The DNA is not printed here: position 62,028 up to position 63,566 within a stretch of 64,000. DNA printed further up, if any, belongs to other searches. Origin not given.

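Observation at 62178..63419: Orphan PtuA/Septu-like ATPase with disabled catalytic motifs: candidate dominant-negative anti-defence decoy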

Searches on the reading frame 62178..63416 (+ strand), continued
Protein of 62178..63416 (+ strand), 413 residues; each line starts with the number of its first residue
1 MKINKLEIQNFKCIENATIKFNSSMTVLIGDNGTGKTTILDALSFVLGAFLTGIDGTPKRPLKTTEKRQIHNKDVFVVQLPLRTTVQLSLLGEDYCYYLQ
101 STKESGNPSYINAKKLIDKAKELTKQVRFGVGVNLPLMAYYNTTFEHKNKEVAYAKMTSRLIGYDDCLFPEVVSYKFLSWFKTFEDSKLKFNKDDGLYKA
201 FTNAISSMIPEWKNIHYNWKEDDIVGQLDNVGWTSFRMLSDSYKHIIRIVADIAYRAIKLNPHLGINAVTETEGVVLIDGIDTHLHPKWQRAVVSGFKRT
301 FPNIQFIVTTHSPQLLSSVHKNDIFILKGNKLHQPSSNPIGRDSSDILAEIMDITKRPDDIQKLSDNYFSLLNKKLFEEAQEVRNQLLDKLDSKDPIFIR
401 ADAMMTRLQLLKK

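Call 81: fold_search(model_id=the predicted structure, library=pdb)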
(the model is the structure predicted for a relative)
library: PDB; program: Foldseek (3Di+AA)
matches with E <= 10: 500; with E <= 0.001: 500
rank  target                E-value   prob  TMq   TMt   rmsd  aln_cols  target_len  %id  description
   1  8eea_D                4.8e-33  1.00  0.79  0.72   7.3       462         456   30  Structure of E.coli Septu (PtuAB) complex (released 2023-12-27)
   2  8eea_C                7.3e-32  1.00  0.77  0.72   6.5       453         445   29  Structure of E.coli Septu (PtuAB) complex (released 2023-12-27)
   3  8ee4_D                1.1e-31  1.00  0.74  0.78   4.1       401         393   30  Structure of PtuA (released 2024-01-03)
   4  8ee4_F                3.7e-30  1.00  0.72  0.75   4.4       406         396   28  Structure of PtuA (released 2024-01-03)
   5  8ee4_C                1.3e-29  1.00  0.75  0.77   4.3       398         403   30  Structure of PtuA (released 2024-01-03)
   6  8ee4_E                1.9e-29  1.00  0.76  0.78   4.1       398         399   30  Structure of PtuA (released 2024-01-03)
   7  8sux_F                2.3e-29  1.00  0.70  0.78   4.0       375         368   30  Structure of E. coli PtuA hexamer (released 2024-01-10)
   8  8sux_C                2.5e-29  1.00  0.72  0.78   4.0       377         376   31  Structure of E. coli PtuA hexamer (released 2024-01-10)
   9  8eea_A                5.1e-29  1.00  0.70  0.77   4.0       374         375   30  Structure of E.coli Septu (PtuAB) complex (released 2023-12-27)
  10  8sux_D                5.1e-29  1.00  0.69  0.78   4.1       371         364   31  Structure of E. coli PtuA hexamer (released 2024-01-10)
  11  8eea_B                1.4e-28  1.00  0.71  0.78   3.8       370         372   30  Structure of E.coli Septu (PtuAB) complex (released 2023-12-27)
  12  9o4a_A                1.8e-27  1.00  0.74  0.66   8.0       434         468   25  Ec83 Retron PtuAB mutant complex (released 2025-07-02)
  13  9e90_C                1.9e-27  1.00  0.74  0.64   7.8       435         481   25  Ec83 Retron PtuA/PtuB (2-1) complex bound to ATP (released 2025-07-02)
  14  9n69_B                4.3e-27  1.00  0.66  0.54  14.3       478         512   26  Structure of the retron IA complex with HNH nuclease in the "down" orientation (released 2025-04-23)
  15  9e90_A                4.5e-27  1.00  0.74  0.64   7.7       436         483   24  Ec83 Retron PtuA/PtuB (2-1) complex bound to ATP (released 2025-07-02)
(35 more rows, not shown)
